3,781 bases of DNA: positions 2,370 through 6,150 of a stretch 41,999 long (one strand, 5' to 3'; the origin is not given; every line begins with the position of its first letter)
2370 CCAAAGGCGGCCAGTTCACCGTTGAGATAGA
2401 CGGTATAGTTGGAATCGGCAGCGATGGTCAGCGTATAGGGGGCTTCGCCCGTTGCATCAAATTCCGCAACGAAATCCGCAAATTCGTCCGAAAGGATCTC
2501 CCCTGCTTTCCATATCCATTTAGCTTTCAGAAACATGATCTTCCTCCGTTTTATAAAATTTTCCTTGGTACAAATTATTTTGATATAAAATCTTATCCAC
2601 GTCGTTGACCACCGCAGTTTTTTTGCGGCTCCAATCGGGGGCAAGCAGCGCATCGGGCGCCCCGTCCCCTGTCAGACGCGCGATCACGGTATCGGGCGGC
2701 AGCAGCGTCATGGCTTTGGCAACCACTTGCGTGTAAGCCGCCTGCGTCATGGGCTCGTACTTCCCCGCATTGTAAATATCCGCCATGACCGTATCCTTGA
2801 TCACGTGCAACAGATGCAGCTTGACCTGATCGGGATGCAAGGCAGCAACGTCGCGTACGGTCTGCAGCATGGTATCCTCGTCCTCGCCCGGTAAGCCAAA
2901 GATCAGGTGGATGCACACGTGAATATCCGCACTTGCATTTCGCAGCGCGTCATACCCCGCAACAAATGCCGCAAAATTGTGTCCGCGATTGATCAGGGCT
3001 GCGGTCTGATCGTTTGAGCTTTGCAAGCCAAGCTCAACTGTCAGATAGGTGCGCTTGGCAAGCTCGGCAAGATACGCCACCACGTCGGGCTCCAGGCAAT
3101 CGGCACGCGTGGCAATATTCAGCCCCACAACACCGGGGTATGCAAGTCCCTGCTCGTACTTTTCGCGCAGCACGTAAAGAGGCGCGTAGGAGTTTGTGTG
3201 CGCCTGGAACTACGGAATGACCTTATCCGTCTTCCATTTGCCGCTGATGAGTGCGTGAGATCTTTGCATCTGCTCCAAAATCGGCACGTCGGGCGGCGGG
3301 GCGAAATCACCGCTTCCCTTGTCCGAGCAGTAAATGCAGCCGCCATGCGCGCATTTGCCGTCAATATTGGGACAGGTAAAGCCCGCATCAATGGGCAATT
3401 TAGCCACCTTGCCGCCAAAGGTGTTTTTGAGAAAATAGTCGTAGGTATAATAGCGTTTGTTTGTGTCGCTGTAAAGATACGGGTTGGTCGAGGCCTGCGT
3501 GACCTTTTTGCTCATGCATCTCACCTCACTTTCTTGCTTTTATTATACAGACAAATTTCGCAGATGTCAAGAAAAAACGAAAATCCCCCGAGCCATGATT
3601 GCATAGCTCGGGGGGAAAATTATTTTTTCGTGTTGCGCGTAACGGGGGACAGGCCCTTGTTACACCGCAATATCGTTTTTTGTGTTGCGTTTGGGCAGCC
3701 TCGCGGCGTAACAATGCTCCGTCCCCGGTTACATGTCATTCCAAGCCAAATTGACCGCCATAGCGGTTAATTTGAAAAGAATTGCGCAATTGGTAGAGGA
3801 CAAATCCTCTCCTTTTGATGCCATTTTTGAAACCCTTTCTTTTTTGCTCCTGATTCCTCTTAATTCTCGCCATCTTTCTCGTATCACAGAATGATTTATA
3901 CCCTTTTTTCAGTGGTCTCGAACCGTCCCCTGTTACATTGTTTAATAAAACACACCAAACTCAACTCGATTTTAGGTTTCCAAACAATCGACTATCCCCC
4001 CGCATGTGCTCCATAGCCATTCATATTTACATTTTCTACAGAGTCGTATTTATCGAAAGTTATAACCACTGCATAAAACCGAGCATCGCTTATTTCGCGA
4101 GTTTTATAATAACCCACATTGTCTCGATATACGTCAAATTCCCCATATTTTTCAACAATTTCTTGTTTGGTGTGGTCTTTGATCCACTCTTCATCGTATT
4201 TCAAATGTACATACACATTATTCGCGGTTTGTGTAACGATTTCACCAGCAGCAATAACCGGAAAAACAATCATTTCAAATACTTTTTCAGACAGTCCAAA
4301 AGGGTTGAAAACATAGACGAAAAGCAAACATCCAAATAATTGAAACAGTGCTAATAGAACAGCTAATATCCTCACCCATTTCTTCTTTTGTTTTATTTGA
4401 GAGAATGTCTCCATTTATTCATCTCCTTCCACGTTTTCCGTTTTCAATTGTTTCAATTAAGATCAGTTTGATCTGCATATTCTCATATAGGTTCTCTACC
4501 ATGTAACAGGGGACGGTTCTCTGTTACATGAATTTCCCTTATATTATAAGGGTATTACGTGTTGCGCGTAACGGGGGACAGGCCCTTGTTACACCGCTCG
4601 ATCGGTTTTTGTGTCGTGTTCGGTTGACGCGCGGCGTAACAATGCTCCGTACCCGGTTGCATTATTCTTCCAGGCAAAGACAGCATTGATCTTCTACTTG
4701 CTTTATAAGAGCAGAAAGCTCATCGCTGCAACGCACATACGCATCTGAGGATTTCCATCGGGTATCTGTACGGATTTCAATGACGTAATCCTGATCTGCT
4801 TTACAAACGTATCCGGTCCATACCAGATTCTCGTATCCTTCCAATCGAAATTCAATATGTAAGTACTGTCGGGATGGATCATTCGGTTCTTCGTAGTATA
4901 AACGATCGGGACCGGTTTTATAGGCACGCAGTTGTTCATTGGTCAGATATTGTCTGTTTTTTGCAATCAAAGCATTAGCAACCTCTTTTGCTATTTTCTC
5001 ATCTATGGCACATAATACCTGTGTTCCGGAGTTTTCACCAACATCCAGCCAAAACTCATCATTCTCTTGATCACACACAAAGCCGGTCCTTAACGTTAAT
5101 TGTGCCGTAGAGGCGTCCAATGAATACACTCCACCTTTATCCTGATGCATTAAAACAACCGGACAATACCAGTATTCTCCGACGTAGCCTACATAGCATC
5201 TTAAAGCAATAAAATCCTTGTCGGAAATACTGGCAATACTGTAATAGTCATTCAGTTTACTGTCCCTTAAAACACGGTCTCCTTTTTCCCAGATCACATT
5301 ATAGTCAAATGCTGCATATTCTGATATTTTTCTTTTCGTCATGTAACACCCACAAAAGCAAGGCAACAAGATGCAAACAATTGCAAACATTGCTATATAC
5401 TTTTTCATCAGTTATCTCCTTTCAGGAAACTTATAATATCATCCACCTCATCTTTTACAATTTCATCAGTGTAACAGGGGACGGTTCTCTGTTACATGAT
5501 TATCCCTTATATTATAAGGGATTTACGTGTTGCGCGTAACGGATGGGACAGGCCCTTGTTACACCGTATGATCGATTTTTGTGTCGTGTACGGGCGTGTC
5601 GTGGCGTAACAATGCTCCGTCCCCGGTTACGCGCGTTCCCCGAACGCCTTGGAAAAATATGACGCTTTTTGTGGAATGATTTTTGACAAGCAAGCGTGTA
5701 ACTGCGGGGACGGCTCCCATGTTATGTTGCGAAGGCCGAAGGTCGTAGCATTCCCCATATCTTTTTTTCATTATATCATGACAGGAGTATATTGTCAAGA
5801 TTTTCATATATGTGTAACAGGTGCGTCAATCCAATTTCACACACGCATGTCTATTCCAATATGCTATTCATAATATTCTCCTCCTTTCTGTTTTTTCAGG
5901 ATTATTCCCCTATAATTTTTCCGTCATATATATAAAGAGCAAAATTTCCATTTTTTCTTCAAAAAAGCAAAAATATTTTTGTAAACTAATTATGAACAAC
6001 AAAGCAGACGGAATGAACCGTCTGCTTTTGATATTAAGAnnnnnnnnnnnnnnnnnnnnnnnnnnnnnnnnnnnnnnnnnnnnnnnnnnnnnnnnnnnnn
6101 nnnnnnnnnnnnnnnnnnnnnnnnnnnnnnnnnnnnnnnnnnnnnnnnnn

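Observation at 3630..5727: Composite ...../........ hairpin repeat marking the boundaries of small orphan genes (cassette-like islet)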

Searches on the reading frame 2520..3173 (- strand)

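Call 10: search_protein_families(library=pfam, proteins=[window:2520-3173:-], max_evalue=0.01)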
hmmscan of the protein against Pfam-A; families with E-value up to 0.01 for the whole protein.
window:2520-3173:- (217 aa): 2 families
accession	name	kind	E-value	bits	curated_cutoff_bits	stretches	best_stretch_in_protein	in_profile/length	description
PF16199.10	Radical_SAM_C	-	5.7e-27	94.1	31.9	1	114-197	1-84/85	Radical_SAM C-terminal domain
PF04055.27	Radical_SAM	-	5.4e-10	40.1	29.5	1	15-108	77-165/166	Radical SAM superfamily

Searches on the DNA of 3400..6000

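Call 33: search_rna_families(source=window, start=3400, end=6000, threshold=evalue, max_evalue=1)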
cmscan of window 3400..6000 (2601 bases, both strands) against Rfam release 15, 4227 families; matches with E-value up to 1: 3.
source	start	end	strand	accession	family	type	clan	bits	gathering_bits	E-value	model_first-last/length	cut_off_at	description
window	5869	5920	-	RF03091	Clostridium-PBP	Gene; sRNA;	-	30.7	94.4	0.18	1-73/73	no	Clostridium-PBP RNA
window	3566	3634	-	RF00729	mir-278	Gene; miRNA;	-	24.7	55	0.0081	1-75/75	no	mir-278 microRNA precursor family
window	3579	3677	-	RF04315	manA-II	Cis-reg;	-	22.5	100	0.77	1-147/147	no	manA_II ncRNA motif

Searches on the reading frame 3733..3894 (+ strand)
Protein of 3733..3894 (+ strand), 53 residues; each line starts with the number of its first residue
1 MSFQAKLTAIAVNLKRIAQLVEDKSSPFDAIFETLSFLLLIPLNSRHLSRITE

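Call 83: search_protein_families(library=pfam, proteins=[window:3733-3894:+], max_evalue=0.01)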
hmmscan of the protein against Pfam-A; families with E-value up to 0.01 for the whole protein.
window:3733-3894:+ (53 aa): 0 families

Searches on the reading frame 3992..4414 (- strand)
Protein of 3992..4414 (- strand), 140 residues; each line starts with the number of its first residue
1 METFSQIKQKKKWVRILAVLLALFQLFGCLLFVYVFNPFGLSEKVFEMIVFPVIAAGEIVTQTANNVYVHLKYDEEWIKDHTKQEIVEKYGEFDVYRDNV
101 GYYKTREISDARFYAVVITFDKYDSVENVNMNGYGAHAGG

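Call 10: search_protein_families(library=pfam, proteins=[window:3992-4414:-], max_evalue=0.01)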
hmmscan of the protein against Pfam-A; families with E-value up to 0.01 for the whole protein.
window:3992-4414:- (140 aa): 0 families

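Call 14: find_encoding_contigs(protein=window:3992-4414:-, flank=10000, max_places=10)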
Protein window:3992-4414:- (140 aa): no gene with exactly this product is on record in the collection.

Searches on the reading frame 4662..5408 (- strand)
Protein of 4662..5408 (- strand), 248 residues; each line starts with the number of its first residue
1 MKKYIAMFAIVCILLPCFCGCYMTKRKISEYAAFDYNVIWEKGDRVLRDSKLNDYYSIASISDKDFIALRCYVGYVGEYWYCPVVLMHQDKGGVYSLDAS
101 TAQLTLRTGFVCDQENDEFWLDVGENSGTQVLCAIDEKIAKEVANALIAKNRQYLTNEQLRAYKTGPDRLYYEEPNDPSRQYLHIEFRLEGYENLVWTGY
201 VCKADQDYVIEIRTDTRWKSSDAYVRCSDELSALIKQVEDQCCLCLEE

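Call 10: search_protein_families(library=pfam, proteins=[window:4662-5408:-], max_evalue=0.01)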
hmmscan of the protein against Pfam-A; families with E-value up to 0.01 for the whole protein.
window:4662-5408:- (248 aa): 0 families

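Call 13: find_encoding_contigs(protein=window:4662-5408:-, flank=10000, max_places=10)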
Protein window:4662-5408:- (248 aa): no gene with exactly this product is on record in the collection.

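Call 50: search_protein_families(library=pfam, alignment_id=A2, max_evalue=0.001)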
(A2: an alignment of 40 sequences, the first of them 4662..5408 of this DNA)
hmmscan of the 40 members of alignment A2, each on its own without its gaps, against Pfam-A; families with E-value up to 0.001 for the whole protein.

A. member 1, window:4662-5408:- (248 aa): 0 families

B. families by the number of members that match (of 40 scanned): 25 families
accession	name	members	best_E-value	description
PF24741.1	AlkZ-rel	1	1.1e-82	AlkZ related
PF14262.12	Cthe_2159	1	9.3e-60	Carbohydrate-binding domain-containing protein Cthe_2159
PF00209.24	SNF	1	1e-59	Sodium:neurotransmitter symporter family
PF13023.12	HD_3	1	8.1e-51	HD domain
PF01432.26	Peptidase_M3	1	4.8e-41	Peptidase family M3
PF00384.28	Molybdopterin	1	7.2e-36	Molybdopterin oxidoreductase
PF00535.33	Glycos_transf_2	1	1e-35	Glycosyl transferase family 2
PF00990.26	GGDEF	1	1.4e-33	Diguanylate cyclase, GGDEF domain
PF07690.21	MFS_1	1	1.3e-26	Major Facilitator Superfamily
PF02653.21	BPD_transp_2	1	1.4e-26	Branched-chain amino acid transport system / permease component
PF01841.26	Transglut_core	1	6.1e-23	Transglutaminase-like superfamily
PF05977.19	MFS_3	1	8e-23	Transmembrane secretion effector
PF14269.12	Arylsulfotran_2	1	9.3e-17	Arylsulfotransferase (ASST)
PF05935.17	Arylsulfotrans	1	1.9e-12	Arylsulfotransferase (ASST)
PF01161.25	PBP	1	2.5e-12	Phosphatidylethanolamine-binding protein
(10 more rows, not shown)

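Call 60: find_homologous_proteins(query=window:4665-5408:-, max_evalue=0.001)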
Query window:4665-5408:- (248 aa): 8 proteins with E <= 0.001 among 232 candidates.
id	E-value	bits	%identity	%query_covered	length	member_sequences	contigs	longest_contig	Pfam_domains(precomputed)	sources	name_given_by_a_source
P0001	4.0e-144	497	86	100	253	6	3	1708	-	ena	-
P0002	1.3e-114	400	70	98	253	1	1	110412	-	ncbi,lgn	-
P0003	1.1e-93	332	64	97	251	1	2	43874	-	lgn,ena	-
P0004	1.9e-81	291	58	97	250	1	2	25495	-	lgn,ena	-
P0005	5.3e-72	261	53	97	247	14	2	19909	-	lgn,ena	-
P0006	6.1e-70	254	52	97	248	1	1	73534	-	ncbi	-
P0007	1.5e-69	252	51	97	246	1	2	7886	-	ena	-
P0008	4.2e-62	228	48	97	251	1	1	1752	-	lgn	-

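Call 61: find_encoding_contigs(protein=P0002, flank=6000, max_places=2)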
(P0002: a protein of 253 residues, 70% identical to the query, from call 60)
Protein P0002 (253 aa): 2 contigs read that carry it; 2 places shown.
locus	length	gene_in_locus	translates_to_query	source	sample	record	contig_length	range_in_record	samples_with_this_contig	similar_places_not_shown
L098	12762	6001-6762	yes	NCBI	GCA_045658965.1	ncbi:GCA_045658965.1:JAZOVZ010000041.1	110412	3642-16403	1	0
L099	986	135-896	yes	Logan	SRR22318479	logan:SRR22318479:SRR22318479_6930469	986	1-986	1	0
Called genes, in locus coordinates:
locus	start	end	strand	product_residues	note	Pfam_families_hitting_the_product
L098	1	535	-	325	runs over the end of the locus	PF03547:Mem_trans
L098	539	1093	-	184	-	PF03167:UDG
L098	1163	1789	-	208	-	PF05389:MecA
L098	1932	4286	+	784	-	PF00270:DEAD (faint), PF04851:ResIII (faint), PF06733:DEAD_2, PF13307:Helicase_C_2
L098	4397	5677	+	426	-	PF12897:Asp_aminotransf, PF00155:Aminotran_1_2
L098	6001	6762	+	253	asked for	-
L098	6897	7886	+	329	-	PF04055:Radical_SAM, PF16199:Radical_SAM_C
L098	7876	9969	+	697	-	PF05592:Bac_rhamnosid (weak), PF17389:Bac_rhamnosid6H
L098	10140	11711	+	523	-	-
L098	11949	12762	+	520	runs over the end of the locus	-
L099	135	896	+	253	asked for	-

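Call 62: find_encoding_contigs(protein=P0003, flank=6000, max_places=2)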
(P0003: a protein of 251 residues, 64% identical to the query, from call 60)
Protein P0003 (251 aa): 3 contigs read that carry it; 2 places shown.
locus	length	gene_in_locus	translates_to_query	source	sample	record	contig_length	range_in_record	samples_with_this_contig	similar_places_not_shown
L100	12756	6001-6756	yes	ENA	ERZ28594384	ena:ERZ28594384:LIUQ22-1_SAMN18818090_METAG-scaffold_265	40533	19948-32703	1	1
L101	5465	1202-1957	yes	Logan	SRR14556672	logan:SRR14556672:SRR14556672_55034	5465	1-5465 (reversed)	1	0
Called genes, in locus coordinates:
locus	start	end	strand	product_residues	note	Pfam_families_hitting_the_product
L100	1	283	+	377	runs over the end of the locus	PF00226:DnaJ, PF01556:DnaJ_C, PF00684:DnaJ_CXXCXGXG, PF27439:DnaJ_C_2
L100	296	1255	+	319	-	PF06325:PrmA, PF05175:MTS (weak), PF01135:PCMT (weak), PF13847:Methyltransf_31 (weak), PF13649:Methyltransf_25 (weak)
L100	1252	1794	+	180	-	PF01863:YgjP-like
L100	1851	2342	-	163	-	-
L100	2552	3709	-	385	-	PF01553:Acyltransferase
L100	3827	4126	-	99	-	-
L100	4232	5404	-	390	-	PF05636:HIGH_NTase1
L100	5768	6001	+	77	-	-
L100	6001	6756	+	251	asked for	-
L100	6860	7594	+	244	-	-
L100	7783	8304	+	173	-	PF02620:YceD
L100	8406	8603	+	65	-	PF01783:Ribosomal_L32p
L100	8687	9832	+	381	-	-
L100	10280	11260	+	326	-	-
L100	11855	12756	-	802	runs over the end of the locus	PF02861:Clp_N, PF23569:NBD_SMAX1 (weak), PF00004:AAA, PF17871:AAA_lid_9, PF00004:AAA, PF07724:AAA_2, PF07728:AAA_5, PF10431:ClpB_D2-small, +8 more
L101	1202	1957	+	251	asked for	-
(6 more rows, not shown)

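Call 63: find_encoding_contigs(protein=P0004, flank=6000, max_places=2)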
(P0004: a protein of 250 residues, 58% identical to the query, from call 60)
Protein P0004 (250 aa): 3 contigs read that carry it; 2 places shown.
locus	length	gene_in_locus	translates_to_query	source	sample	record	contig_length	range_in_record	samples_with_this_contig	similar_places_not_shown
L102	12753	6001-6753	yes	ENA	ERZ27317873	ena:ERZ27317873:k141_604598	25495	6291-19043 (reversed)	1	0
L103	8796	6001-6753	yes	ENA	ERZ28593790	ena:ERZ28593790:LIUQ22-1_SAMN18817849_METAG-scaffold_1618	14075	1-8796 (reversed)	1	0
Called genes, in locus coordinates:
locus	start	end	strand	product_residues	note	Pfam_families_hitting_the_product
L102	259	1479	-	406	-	-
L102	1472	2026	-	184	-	-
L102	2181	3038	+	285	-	PF03419:Peptidase_U4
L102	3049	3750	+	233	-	PF04542:Sigma70_r2, PF04545:Sigma70_r4, PF08281:Sigma70_r4_2 (faint), PF01381:HTH_3 (weak)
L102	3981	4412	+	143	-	-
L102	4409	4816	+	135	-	-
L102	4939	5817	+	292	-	-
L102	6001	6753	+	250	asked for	-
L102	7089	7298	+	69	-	PF01197:Ribosomal_L31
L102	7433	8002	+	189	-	PF00293:NUDIX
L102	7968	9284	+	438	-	PF13167:GTP-bdg_N, PF16360:GTP-bdg_M, PF01926:MMR_HSR1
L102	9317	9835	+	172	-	PF00293:NUDIX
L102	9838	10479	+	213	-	PF01205:Impact_N, PF09186:DUF1949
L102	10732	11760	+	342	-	PF01966:HD, PF13286:HD_assoc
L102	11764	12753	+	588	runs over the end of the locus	PF01807:Zn_ribbon_DnaG, PF08275:DNAG_N, PF01751:Toprim, PF13155:Toprim_2, PF13362:Toprim_3, PF13662:Toprim_4, PF10410:DnaB_bind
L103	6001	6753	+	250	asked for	-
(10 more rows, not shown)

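Call 64: find_encoding_contigs(protein=P0005, flank=6000, max_places=2)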
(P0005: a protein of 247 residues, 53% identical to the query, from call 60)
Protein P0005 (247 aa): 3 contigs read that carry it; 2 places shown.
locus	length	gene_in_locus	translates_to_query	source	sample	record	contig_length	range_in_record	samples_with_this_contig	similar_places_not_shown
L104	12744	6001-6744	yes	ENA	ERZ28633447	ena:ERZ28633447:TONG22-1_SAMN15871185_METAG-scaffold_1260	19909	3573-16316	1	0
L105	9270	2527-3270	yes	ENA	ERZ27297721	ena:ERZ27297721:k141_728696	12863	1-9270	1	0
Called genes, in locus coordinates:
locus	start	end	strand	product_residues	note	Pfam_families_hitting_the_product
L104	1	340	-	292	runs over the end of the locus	PF01513:NAD_kinase, PF20143:NAD_kinase_C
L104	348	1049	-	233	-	PF01728:FtsJ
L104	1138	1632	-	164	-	PF02681:DUF212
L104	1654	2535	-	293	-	PF00348:polyprenyl_synt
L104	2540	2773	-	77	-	PF02609:Exonuc_VII_S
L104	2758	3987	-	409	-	PF13742:tRNA_anti_2, PF01336:tRNA_anti-codon, PF02601:Exonuc_VII_L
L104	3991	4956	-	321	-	PF00814:TsaD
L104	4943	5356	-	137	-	PF01029:NusB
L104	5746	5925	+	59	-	-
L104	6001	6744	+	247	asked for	-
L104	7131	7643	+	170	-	-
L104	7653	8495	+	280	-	PF00657:Lipase_GDSL (weak), PF13472:Lipase_GDSL_2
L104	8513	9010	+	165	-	PF14270:DUF4358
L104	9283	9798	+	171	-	-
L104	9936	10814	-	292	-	PF00288:GHMP_kinases_N, PF08544:GHMP_kinases_C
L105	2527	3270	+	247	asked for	-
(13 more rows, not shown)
